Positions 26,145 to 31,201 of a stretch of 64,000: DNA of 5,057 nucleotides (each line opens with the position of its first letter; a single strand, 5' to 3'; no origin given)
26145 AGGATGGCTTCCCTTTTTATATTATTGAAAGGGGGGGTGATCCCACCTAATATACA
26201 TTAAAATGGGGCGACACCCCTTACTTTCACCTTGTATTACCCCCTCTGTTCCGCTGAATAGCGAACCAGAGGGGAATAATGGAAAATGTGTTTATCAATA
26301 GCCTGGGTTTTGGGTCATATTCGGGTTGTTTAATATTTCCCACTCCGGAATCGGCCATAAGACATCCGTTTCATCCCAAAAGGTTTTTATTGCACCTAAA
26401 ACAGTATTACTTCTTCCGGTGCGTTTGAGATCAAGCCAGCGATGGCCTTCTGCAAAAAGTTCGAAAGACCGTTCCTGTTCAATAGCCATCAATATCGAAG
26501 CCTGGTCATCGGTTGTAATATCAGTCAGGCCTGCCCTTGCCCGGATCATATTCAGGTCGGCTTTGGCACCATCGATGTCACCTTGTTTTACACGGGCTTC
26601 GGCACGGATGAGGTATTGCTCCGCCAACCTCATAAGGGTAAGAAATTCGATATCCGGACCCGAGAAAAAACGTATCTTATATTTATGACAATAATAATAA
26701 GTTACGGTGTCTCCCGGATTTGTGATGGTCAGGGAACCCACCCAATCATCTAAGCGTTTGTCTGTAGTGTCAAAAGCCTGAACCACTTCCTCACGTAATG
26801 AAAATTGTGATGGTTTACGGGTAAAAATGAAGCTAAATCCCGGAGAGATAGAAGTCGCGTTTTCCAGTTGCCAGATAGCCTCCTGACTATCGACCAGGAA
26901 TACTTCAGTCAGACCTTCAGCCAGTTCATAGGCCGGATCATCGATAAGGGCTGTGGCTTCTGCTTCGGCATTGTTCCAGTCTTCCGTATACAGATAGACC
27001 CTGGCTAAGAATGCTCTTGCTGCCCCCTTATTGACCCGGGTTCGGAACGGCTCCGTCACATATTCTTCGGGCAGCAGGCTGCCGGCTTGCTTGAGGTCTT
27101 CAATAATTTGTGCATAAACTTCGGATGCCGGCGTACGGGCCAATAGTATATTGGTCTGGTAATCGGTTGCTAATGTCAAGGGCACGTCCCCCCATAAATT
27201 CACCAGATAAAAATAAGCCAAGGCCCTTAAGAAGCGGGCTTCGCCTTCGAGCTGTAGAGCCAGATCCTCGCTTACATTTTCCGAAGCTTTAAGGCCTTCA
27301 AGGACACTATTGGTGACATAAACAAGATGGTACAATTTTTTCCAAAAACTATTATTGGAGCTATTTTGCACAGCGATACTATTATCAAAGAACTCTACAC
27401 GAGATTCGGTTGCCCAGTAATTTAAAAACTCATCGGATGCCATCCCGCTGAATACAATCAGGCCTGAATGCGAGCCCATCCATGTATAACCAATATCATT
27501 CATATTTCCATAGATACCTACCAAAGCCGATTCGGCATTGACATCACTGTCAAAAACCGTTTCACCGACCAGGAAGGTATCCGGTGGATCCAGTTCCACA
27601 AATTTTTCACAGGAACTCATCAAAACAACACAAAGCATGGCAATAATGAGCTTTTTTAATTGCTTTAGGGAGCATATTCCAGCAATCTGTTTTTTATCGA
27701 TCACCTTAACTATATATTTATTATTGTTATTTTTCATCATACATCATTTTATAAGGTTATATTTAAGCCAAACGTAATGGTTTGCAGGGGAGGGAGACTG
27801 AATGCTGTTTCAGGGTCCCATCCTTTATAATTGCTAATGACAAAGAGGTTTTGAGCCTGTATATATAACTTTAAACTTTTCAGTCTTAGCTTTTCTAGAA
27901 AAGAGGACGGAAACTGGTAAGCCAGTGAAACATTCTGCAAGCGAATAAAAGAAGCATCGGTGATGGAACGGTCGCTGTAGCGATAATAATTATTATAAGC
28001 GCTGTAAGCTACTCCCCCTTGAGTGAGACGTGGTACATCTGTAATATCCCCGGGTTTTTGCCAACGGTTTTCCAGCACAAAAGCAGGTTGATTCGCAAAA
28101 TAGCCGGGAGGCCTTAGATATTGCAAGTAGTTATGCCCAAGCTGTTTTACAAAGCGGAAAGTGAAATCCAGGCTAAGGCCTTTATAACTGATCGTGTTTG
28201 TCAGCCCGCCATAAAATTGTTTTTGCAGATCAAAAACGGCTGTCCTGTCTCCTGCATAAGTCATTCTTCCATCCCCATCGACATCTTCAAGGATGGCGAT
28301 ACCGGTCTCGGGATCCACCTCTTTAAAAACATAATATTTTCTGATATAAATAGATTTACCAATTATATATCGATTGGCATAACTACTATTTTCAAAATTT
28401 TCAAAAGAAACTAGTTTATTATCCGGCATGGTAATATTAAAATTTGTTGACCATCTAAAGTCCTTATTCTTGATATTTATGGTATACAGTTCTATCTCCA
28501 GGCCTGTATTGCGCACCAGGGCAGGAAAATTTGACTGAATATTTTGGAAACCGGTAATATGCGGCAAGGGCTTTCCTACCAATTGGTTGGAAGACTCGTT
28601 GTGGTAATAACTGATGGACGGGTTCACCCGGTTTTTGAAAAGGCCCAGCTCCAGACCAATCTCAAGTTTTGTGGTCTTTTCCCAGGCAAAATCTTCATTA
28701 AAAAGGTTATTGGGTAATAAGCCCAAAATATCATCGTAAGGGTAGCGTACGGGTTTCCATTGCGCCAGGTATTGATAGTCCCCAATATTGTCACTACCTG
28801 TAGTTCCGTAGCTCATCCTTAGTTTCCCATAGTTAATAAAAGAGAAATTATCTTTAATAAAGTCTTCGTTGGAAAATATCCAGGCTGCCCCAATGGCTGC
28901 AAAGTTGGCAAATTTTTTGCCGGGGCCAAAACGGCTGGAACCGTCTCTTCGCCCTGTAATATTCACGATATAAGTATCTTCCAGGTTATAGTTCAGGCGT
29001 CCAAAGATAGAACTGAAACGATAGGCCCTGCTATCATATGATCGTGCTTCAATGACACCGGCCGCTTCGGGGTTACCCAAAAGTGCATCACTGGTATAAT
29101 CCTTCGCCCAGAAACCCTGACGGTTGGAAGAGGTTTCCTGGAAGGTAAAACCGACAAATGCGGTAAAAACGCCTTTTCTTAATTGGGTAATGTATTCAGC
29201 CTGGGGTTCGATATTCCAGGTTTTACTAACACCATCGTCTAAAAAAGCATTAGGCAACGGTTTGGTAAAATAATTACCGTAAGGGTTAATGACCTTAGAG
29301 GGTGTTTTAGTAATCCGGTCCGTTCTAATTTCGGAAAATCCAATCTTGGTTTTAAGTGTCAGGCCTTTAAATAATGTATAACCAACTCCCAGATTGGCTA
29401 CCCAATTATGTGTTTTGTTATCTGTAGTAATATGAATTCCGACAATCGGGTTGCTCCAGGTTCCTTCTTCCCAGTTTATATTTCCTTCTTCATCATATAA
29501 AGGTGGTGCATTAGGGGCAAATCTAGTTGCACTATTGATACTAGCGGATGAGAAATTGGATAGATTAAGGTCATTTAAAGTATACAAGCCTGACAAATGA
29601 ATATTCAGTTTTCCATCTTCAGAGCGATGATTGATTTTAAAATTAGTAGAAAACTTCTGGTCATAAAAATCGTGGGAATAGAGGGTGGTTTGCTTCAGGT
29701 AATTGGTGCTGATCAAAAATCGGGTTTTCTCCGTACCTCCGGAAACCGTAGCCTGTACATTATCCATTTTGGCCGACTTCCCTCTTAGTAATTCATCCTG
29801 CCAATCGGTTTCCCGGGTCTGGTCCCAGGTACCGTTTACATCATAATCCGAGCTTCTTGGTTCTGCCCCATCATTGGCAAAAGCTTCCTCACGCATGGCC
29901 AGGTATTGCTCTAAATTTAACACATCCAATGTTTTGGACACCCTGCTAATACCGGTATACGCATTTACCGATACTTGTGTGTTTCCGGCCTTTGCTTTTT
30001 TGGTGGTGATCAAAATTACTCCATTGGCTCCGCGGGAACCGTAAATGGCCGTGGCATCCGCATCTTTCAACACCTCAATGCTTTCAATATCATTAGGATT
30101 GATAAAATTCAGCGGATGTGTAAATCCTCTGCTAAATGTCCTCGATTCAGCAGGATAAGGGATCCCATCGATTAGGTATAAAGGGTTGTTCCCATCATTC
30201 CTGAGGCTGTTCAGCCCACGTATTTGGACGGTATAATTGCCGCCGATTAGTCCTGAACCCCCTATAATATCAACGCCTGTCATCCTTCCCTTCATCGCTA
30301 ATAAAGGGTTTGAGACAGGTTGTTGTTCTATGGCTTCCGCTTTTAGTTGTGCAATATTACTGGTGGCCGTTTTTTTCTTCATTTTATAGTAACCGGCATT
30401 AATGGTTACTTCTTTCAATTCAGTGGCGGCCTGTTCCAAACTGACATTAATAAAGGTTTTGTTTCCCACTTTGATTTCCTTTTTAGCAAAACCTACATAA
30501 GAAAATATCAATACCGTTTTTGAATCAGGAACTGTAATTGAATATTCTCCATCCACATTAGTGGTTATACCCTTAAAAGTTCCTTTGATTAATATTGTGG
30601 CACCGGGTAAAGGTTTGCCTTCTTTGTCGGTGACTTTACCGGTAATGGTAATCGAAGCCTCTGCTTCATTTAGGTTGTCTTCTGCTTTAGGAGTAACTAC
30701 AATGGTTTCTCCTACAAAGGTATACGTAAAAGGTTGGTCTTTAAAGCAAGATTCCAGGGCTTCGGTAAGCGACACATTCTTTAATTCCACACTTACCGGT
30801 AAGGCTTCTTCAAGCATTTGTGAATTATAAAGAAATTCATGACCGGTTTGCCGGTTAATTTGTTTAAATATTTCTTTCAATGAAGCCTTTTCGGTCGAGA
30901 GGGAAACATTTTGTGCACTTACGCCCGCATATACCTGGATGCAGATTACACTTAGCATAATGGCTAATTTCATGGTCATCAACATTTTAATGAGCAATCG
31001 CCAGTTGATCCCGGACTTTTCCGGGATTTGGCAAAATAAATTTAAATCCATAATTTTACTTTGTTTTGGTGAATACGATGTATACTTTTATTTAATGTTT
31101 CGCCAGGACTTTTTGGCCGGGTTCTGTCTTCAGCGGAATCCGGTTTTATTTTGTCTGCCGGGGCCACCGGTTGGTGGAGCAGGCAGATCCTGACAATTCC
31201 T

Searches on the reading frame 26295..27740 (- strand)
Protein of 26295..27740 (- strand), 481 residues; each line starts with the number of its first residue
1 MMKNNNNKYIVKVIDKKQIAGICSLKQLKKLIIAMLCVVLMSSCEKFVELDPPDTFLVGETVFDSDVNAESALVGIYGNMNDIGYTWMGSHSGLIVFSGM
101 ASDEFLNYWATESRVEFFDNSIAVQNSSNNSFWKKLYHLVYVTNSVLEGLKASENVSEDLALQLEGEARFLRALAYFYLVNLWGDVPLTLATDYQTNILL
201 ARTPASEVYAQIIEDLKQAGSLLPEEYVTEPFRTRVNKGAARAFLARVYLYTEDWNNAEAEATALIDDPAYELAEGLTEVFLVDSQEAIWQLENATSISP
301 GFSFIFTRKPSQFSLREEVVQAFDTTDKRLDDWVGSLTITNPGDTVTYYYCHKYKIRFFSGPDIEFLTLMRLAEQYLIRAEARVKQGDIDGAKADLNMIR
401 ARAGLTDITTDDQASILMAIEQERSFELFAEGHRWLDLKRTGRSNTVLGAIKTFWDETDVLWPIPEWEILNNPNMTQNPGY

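Call 39: search_protein_families(library=pfam, proteins=[window:26295-27740:-], max_evalue=0.0001)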
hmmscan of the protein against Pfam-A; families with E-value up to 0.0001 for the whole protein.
window:26295-27740:- (481 aa): 3 families
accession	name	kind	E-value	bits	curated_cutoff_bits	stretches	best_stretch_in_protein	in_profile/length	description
PF14322.12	SusD-like_3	-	7.8e-33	114.8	27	1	113-250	64-191/191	Starch-binding associating with outer membrane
PF07980.17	SusD_RagB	-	1.4e-31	110.7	23.1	1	320-481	104-297/297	SusD family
PF12771.13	SusD-like_2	-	1.4e-08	34.5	27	1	104-226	34-153/415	Starch-binding associating with outer membrane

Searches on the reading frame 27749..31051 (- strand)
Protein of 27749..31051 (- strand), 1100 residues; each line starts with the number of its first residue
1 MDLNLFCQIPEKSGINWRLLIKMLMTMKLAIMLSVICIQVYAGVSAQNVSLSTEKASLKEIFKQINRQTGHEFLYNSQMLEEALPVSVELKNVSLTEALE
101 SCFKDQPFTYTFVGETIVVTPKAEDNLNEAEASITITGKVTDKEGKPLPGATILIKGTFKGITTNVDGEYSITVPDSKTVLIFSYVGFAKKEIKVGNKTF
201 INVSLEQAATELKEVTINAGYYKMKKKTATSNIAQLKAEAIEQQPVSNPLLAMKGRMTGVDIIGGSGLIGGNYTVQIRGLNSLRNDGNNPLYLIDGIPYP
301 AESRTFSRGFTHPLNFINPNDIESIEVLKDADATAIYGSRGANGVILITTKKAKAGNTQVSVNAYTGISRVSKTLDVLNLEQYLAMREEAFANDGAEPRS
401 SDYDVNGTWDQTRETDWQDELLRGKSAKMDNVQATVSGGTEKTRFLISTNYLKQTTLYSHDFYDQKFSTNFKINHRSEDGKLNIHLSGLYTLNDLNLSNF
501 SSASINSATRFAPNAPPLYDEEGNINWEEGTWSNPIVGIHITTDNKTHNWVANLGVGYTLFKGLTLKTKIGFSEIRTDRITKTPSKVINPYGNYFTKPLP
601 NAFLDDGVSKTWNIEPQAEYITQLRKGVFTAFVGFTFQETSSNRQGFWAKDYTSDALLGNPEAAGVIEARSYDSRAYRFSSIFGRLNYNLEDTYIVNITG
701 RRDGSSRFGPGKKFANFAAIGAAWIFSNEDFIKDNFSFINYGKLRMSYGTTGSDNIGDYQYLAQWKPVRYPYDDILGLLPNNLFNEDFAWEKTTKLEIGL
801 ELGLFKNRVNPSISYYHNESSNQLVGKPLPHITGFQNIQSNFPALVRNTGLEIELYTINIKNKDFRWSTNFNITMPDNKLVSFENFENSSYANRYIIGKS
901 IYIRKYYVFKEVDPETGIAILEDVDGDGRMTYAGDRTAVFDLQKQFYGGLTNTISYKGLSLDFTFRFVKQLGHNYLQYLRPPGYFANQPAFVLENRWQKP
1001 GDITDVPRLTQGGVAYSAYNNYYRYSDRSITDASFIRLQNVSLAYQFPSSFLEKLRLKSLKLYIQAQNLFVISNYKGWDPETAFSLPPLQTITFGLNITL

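Call 39: search_protein_families(library=pfam, proteins=[window:27749-31051:-], max_evalue=0.0001)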
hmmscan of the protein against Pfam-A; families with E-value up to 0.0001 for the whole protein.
window:27749-31051:- (1100 aa): 4 families
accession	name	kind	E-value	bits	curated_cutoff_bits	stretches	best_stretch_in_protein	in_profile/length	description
PF07715.20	Plug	-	3.2e-21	76.3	23.9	1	226-345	2-107/107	TonB-dependent Receptor Plug Domain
PF13715.12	CarbopepD_reg_2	-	2.9e-19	69.3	32.2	1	136-217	1-88/88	CarboxypepD_reg-like domain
PF13620.12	CarboxypepD_reg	-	1.6e-12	48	32.3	1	135-202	1-78/82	Carboxypeptidase regulatory-like domain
PF07660.19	STN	-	2.2e-07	31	28.4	1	73-122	3-52/52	Secretin and TonB N terminus short domain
